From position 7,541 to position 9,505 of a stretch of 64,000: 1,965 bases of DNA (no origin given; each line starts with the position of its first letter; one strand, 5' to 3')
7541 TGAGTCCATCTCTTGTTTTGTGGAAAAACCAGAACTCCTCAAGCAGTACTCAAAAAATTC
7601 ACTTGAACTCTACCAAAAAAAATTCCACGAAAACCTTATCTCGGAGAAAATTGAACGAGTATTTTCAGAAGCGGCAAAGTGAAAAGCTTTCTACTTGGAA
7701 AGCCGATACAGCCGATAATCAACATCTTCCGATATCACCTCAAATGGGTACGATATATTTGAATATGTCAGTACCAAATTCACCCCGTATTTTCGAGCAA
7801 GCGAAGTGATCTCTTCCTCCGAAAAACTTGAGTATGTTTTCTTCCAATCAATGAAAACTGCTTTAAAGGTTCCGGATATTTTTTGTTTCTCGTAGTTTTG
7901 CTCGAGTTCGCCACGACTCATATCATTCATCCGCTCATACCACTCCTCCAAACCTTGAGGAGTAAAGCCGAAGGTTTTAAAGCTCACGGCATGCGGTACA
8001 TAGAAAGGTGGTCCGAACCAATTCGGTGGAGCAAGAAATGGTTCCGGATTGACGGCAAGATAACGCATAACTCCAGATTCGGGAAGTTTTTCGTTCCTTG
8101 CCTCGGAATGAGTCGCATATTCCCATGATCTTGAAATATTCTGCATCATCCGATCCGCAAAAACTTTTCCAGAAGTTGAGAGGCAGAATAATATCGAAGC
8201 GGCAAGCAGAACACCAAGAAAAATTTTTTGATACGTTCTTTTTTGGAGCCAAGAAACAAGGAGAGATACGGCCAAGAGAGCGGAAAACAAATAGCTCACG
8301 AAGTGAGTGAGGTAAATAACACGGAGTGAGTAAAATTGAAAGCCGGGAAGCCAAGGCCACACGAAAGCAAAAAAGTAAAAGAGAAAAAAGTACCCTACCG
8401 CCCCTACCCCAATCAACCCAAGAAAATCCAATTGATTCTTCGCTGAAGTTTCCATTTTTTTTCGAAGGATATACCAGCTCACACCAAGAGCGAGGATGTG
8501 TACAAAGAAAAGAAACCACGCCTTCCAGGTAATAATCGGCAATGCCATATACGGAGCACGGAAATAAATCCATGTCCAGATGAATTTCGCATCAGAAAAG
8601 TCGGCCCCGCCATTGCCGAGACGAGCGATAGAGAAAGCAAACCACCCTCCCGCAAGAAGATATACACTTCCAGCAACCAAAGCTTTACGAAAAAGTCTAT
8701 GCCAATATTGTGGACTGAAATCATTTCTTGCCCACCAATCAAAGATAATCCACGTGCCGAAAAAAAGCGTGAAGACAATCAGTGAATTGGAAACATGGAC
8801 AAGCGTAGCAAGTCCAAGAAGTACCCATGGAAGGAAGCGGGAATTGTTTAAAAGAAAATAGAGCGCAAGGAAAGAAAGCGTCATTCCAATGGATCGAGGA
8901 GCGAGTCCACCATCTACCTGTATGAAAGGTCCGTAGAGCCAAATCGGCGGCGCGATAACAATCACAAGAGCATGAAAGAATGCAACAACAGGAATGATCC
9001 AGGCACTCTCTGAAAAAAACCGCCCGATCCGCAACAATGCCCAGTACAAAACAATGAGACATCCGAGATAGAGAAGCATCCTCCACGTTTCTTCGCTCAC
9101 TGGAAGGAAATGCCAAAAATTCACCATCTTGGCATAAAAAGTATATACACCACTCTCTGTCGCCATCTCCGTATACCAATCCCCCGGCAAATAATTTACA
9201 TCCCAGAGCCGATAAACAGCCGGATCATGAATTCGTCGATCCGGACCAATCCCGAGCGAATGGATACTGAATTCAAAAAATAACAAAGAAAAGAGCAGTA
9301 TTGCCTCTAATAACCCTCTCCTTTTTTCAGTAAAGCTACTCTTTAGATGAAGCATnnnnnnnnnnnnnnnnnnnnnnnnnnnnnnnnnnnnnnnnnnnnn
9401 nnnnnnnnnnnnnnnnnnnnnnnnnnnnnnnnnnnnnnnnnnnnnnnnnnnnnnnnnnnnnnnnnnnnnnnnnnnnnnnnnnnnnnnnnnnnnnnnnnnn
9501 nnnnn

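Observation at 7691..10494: GtrB-like GT2, GtrA-like and GT-C-like membrane protein form a coupled three-gene module for extracytoplasmic glycosylation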

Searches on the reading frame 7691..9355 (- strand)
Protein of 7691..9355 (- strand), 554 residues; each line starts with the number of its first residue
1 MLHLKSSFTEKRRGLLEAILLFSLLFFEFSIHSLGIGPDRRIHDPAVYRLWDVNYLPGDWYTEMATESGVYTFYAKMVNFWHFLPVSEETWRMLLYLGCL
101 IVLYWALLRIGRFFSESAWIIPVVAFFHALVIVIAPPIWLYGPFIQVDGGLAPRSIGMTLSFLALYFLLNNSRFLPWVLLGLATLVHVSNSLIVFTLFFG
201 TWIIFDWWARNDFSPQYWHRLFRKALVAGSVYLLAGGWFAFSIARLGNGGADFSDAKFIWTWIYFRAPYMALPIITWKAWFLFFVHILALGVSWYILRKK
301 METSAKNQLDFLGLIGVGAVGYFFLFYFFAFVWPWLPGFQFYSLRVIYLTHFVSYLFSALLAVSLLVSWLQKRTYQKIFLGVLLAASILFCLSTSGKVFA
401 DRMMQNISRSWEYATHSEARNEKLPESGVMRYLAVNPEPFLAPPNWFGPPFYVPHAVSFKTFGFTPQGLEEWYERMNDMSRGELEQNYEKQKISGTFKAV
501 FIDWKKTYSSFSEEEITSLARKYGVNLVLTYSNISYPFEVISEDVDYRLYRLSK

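Call 5: search_protein_families(library=pfam, proteins=[window:7691-9355:-], max_evalue=0.01)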
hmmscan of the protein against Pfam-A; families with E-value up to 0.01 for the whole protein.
window:7691-9355:- (554 aa): 1 family
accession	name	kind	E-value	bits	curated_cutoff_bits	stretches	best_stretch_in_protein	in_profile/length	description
PF20604.3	DUF6798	-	0.00083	19.5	26.9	1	455-479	37-61/61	Domain of unknown function (DUF6798)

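Call 6: search_protein_families(library=ncbifam, proteins=[window:7691-9355:-], max_evalue=0.01)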
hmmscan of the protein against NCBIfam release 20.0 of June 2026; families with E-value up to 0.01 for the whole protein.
window:7691-9355:- (554 aa): 0 families

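Call 7: find_homologous_proteins(query=window:7691-9355:-, max_evalue=0.001)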
Query window:7691-9355:- (554 aa): 70 proteins with E <= 0.001 among 8000 candidates.
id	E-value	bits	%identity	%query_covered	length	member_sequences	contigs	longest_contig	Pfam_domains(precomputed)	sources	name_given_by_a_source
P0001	0.0e+0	1270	100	100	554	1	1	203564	-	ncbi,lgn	-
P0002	1.2e-224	765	62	95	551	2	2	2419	-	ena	-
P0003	1.6e-224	765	61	100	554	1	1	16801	-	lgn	-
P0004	4.0e-201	688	57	94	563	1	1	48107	-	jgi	jgi:hypothetical protein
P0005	4.7e-199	681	56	95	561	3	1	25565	-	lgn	-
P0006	1.6e-193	663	56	95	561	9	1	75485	-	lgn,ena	-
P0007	2.3e-193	662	56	95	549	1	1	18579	-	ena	-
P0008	5.5e-193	661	58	96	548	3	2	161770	-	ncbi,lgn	-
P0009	1.1e-192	660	58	95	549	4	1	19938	-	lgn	-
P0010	1.2e-192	660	55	97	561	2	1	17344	-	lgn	-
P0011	1.2e-191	656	57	95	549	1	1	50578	-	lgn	-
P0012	1.9e-191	656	56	95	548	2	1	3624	-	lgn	-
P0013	2.3e-191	656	59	95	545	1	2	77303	-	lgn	-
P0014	2.3e-189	649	58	95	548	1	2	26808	-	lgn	-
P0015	7.6e-189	647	59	95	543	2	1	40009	-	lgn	-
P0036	2.9e-155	536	46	97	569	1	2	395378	-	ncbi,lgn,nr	ncbi:MAG TPA: hypothetical protein VLE93_00095 [Candidatus Saccharimonadales bacterium]|nr:hypotheti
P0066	4.7e-130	453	42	95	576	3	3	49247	-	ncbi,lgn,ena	-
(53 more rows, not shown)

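Call 11: search_solved_structures(query=A1, max_evalue=10, show_alignments=2)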
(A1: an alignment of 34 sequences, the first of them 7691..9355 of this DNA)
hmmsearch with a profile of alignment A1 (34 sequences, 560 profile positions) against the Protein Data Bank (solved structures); distinct sequences matched with E-value up to 10: 0.

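Call 12: find_encoding_contigs(protein=window:7691-9355:-, flank=10000, max_places=3)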
Protein window:7691-9355:- (554 aa): no gene with exactly this product is on record in the collection.

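Call 13: search_protein_families(library=pfam, alignment_id=A1, max_evalue=1)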
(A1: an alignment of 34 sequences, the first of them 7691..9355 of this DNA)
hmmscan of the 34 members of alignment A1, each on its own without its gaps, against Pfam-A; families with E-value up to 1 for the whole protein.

A. member 1, window:7691-9355:- (554 aa): 1 family
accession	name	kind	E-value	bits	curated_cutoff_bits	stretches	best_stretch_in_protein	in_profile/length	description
PF20604.3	DUF6798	-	0.00083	19.5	26.9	1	455-479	37-61/61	Domain of unknown function (DUF6798)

B. families by the number of members that match (of 34 scanned): 9 families
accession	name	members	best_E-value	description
PF20604.3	DUF6798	27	2.8e-05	Domain of unknown function (DUF6798)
PF18357.7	DtxR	1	0.0087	Diphteria toxin repressor SH3 domain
PF24954.1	DUF7763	1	0.047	Domain of unknown function (DUF7763)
PF01616.22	Orbi_NS3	1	0.12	Orbivirus NS3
PF19608.4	DUF6113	1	0.14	Family of unknown function (DUF6113)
PF13218.11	DUF4026_N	1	0.16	Protein of unknown function (DUF4026) N-terminal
PF10333.14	Pga1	1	0.26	GPI-Mannosyltransferase II co-activator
PF11120.13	CBP_BcsF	1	0.43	Cellulose biosynthesis protein BcsF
PF14012.11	DUF4229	1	0.64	Protein of unknown function (DUF4229)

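Call 15: find_encoding_contigs(protein=P0001, flank=10000, max_places=3)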
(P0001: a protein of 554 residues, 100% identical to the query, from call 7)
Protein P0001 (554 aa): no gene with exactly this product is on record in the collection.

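Call 16: find_encoding_contigs(protein=P0008, flank=8000, max_places=2)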
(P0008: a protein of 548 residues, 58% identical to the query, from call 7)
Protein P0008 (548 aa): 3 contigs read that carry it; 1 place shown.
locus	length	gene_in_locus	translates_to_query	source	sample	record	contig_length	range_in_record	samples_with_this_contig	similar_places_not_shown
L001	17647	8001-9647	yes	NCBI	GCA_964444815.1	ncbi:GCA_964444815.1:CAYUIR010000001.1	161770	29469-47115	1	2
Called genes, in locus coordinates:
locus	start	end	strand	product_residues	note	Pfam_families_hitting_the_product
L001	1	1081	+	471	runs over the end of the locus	PF01073:3Beta_HSD, PF01370:Epimerase, PF02719:Polysacc_synt_2, PF04321:RmlD_sub_bind, PF07993:NAD_binding_4 (faint), PF16363:GDP_Man_Dehyd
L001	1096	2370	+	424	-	PF01943:Polysacc_synt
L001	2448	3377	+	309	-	PF13489:Methyltransf_23, PF08241:Methyltransf_11, PF08242:Methyltransf_12, PF13649:Methyltransf_25, PF13847:Methyltransf_31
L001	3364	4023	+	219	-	PF00702:Hydrolase, PF13419:HAD_2, PF13242:Hydrolase_like (faint)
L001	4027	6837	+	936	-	PF01128:IspD, PF12804:NTP_transf_3, PF13641:Glyco_tranf_2_3 (faint), PF01933:CofD, PF00535:Glycos_transf_2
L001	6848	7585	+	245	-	PF00535:Glycos_transf_2, PF13641:Glyco_tranf_2_3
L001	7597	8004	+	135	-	PF04138:GtrA_DPMS_TM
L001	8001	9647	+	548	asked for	-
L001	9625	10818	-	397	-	PF20706:GT4-conflict, PF00534:Glycos_transf_1, PF13692:Glyco_trans_1_4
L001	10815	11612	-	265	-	PF05724:TPMT (weak), PF13489:Methyltransf_23, PF13847:Methyltransf_31, PF08241:Methyltransf_11, PF08242:Methyltransf_12 (weak), PF13649:Methyltransf_25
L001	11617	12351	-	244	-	PF13489:Methyltransf_23, PF13847:Methyltransf_31 (faint), PF08241:Methyltransf_11, PF08242:Methyltransf_12 (faint), PF13649:Methyltransf_25 (faint)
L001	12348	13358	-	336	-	PF13439:Glyco_transf_4 (faint), PF00534:Glycos_transf_1, PF13692:Glyco_trans_1_4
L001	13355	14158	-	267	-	PF13641:Glyco_tranf_2_3, PF00535:Glycos_transf_2, PF10111:Glyco_tranf_2_2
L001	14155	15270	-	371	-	PF13439:Glyco_transf_4, PF00534:Glycos_transf_1, PF13692:Glyco_trans_1_4, PF13524:Glyco_trans_1_2 (faint)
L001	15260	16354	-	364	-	PF08003:Methyltransf_9 (weak), PF13489:Methyltransf_23, PF13847:Methyltransf_31, PF08241:Methyltransf_11, PF08242:Methyltransf_12, PF13649:Methyltransf_25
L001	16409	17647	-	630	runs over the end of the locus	PF13522:GATase_6, PF13537:GATase_7, PF00733:Asn_synthase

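Call 17: find_encoding_contigs(protein=P0036, flank=8000, max_places=2)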
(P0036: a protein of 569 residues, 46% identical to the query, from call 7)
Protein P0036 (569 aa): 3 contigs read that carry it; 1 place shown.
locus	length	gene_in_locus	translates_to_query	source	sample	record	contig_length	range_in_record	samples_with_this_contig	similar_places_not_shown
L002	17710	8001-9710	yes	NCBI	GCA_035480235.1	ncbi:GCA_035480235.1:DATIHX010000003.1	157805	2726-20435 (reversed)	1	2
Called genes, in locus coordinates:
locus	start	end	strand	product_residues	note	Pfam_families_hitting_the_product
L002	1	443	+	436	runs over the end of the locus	PF01943:Polysacc_synt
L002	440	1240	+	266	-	PF01370:Epimerase, PF02719:Polysacc_synt_2 (faint), PF04321:RmlD_sub_bind, PF16363:GDP_Man_Dehyd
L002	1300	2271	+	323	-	PF13489:Methyltransf_23, PF08241:Methyltransf_11, PF08242:Methyltransf_12, PF13649:Methyltransf_25, PF13847:Methyltransf_31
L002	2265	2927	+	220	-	PF00702:Hydrolase, PF12710:HAD (faint), PF13419:HAD_2, PF13242:Hydrolase_like (weak)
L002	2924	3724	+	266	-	PF01128:IspD, PF12804:NTP_transf_3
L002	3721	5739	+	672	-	PF01933:CofD, PF00535:Glycos_transf_2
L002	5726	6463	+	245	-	PF00535:Glycos_transf_2, PF13641:Glyco_tranf_2_3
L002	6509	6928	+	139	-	PF07883:Cupin_2 (weak)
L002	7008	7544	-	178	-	PF07823:CPDase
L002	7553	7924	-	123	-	-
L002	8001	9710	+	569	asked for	-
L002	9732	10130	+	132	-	PF04138:GtrA_DPMS_TM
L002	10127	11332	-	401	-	PF20706:GT4-conflict, PF00534:Glycos_transf_1, PF13692:Glyco_trans_1_4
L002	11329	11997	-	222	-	PF13489:Methyltransf_23, PF07021:MetW, PF08241:Methyltransf_11 (weak)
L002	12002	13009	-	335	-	PF00534:Glycos_transf_1, PF13692:Glyco_trans_1_4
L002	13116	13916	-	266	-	PF00535:Glycos_transf_2, PF10111:Glyco_tranf_2_2, PF13641:Glyco_tranf_2_3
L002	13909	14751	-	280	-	PF01209:Ubie_methyltran (faint), PF13489:Methyltransf_23, PF06325:PrmA, PF08003:Methyltransf_9, PF13847:Methyltransf_31, PF08241:Methyltransf_11, PF08242:Methyltransf_12, PF13649:Methyltransf_25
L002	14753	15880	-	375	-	PF13439:Glyco_transf_4, PF13579:Glyco_trans_4_4, PF00534:Glycos_transf_1, PF13692:Glyco_trans_1_4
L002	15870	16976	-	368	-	PF08003:Methyltransf_9, PF13489:Methyltransf_23, PF08241:Methyltransf_11, PF08242:Methyltransf_12, PF13649:Methyltransf_25, PF13847:Methyltransf_31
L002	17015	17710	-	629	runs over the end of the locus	PF13522:GATase_6, PF12481:DUF3700 (weak), PF13537:GATase_7, PF00733:Asn_synthase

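Call 18: find_encoding_contigs(protein=P0066, flank=8000, max_places=2)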
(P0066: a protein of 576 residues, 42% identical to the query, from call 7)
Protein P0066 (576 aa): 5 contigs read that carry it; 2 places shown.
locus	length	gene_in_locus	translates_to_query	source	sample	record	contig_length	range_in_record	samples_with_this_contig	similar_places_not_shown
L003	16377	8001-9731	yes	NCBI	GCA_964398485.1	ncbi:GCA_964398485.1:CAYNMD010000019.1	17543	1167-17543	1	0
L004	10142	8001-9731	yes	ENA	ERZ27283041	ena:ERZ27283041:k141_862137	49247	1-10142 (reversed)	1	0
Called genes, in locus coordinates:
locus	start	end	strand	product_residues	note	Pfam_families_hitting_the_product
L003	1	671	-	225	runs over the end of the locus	-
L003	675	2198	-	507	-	PF02366:PMT (weak)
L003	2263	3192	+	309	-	PF13489:Methyltransf_23, PF08241:Methyltransf_11, PF08242:Methyltransf_12, PF13649:Methyltransf_25, PF13847:Methyltransf_31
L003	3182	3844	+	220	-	PF00702:Hydrolase, PF13419:HAD_2, PF13242:Hydrolase_like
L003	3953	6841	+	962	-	PF01128:IspD (weak), PF12804:NTP_transf_3, PF13641:Glyco_tranf_2_3 (faint), PF01933:CofD, PF00535:Glycos_transf_2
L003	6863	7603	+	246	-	PF00535:Glycos_transf_2, PF13641:Glyco_tranf_2_3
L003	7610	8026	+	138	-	PF04138:GtrA_DPMS_TM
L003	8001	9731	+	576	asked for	-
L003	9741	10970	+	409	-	PF01943:Polysacc_synt, PF13440:Polysacc_synt_3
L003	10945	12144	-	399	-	PF00534:Glycos_transf_1, PF13692:Glyco_trans_1_4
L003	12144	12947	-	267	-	PF13489:Methyltransf_23, PF13847:Methyltransf_31, PF08241:Methyltransf_11, PF08242:Methyltransf_12 (weak), PF13649:Methyltransf_25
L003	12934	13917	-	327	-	PF13439:Glyco_transf_4 (faint), PF00534:Glycos_transf_1, PF13692:Glyco_trans_1_4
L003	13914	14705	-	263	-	PF00535:Glycos_transf_2, PF10111:Glyco_tranf_2_2, PF13641:Glyco_tranf_2_3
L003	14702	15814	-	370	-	PF13439:Glyco_transf_4, PF13579:Glyco_trans_4_4 (weak), PF00534:Glycos_transf_1, PF13692:Glyco_trans_1_4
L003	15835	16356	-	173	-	PF13489:Methyltransf_23 (faint)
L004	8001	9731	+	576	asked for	-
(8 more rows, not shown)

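Call 19: predict_structure(alignment_id=A1)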
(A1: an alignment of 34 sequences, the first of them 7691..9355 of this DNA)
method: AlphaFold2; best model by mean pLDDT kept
length: 554 residues; sequences in the alignment: 34
mean_pLDDT: 88.6   pTM: 0.89
mean pLDDT of the five models: 88.6, 88.1, 88.1, 87.9, 87.6
residues with pLDDT >= 90: 337; 70-90: 178; 50-70: 31; < 50: 8
segments of 3 or more residues with pLDDT < 50: 1-7
pLDDT, mean of each block of 10 residues (from residue 1): 48 89 93 82 92 92 92 96 93 94 97 93 91 78 70 92 97 97 94 95 94 93 97 97 80 84 88 85 94 96 90 97 86 64 78 96 88 75 80 85 90 76 74 91 88 87 82 95 97 92 95 97 96 96 96 84
secondary structure, 60 per line:
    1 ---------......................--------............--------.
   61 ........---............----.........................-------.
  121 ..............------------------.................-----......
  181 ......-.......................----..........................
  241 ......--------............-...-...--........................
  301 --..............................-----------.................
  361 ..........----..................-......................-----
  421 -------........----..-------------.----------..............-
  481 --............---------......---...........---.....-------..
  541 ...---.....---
elements in order: H10-31 H40-51 H60-68 H72-83 H88-112 H120-134 H153-169 H175-186 H188-210 H215-246 H255-266 H277-300 H303-332 H344-370 H375-392 H394-415 H428-435 H466-479 H483-494 H504-509 H513-523 E527-531 E539-543 E547-551

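Call 32: find_related_loci(query=A1, collection=genome_contigs, flank=10000)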
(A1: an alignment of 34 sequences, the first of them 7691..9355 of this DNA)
Query A1 (554 aa) in genome_contigs; peptide patterns used: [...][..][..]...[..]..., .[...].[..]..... (x = any residue, [..] = any of these).
25 stretches matched a pattern; 16 encode a relative of the query (tblastn E <= 1e-3); 16 distinct loci.
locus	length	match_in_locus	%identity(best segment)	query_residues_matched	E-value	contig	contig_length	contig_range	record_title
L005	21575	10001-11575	58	24-553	0e+0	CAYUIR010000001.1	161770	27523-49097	MAG TPA_asm: uncultured Bdellovibrionales bacterium isolate SRP219642_co6_142 genome assembly, contig: NODE_27_length_16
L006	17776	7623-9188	57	27-553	0e+0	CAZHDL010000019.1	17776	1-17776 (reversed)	MAG TPA_asm: uncultured Bdellovibrionales bacterium isolate SRP219642_co10_72 genome assembly, contig: NODE_2992_length_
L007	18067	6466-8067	55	17-552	0e+0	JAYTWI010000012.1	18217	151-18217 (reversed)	MAG: Candidatus Moraniibacteriota bacterium isolate GFS_5782 GFS_5782_11, whole genome shotgun sequence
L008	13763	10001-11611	53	20-553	5e-180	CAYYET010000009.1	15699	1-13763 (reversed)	MAG TPA_asm: uncultured Bdellovibrionales bacterium isolate SRP135725_co1_601 genome assembly, contig: NODE_4938_length_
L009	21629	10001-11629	52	17-552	1e-176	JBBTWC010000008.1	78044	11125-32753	MAG: Patescibacteria group bacterium isolate H43-bin047_1 H43_bin047_1_000000000008, whole genome shotgun sequence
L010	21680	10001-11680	49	10-554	4e-162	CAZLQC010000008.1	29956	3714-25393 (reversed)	MAG TPA_asm: uncultured Bdellovibrionales bacterium isolate SRP286056_co1_457 genome assembly, contig: NODE_1723_length_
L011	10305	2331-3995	50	20-554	1e-161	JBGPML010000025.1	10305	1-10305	MAG: Patescibacteria group bacterium isolate OBJ_0618_7090110_239 k141_2675554_length_10305_cov_45.2511, whole genome sh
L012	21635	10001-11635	47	25-554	3e-151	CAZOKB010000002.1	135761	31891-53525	MAG TPA_asm: uncultured Bdellovibrionales bacterium isolate SRP278252_co2_108 genome assembly, contig: NODE_152_length_1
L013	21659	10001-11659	46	16-552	4e-148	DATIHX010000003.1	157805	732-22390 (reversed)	MAG TPA_asm: Candidatus Saccharimonadales bacterium isolate SMAG_U15649 k141_209732, whole genome shotgun sequence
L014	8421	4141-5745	47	28-552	1e-143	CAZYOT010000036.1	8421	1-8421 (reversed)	MAG TPA_asm: uncultured Bdellovibrionales bacterium isolate SRP278252_co2_135 genome assembly, contig: NODE_17886_length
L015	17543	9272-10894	42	27-553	2e-131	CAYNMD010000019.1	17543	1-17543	MAG TPA_asm: uncultured Bdellovibrionales bacterium isolate SRP135725_co1_638 genome assembly, contig: NODE_4196_length_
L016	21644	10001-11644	47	17-554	2e-153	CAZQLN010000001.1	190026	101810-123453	MAG TPA_asm: uncultured Bdellovibrionales bacterium isolate SRP342105_co1_403 genome assembly, contig: NODE_74_length_19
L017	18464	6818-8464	40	20-554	1e-122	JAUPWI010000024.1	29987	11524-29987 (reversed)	MAG: Patescibacteria group bacterium isolate erpe_2018_sw_45hr_WHONDRS-SW48-000100_B_bin.13 scaffold_405013, whole genom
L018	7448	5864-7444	40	20-533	1e-118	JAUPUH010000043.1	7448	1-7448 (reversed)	MAG: Patescibacteria group bacterium isolate erpe_2018_sw_15hr_WHONDRS-SW48-000090_B_bin.52 scaffold_331881, whole genom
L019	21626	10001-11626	47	24-552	1e-153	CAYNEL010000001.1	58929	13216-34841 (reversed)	MAG TPA_asm: uncultured Bdellovibrionales bacterium isolate SRP173033_co3_22 genome assembly, contig: NODE_462_length_58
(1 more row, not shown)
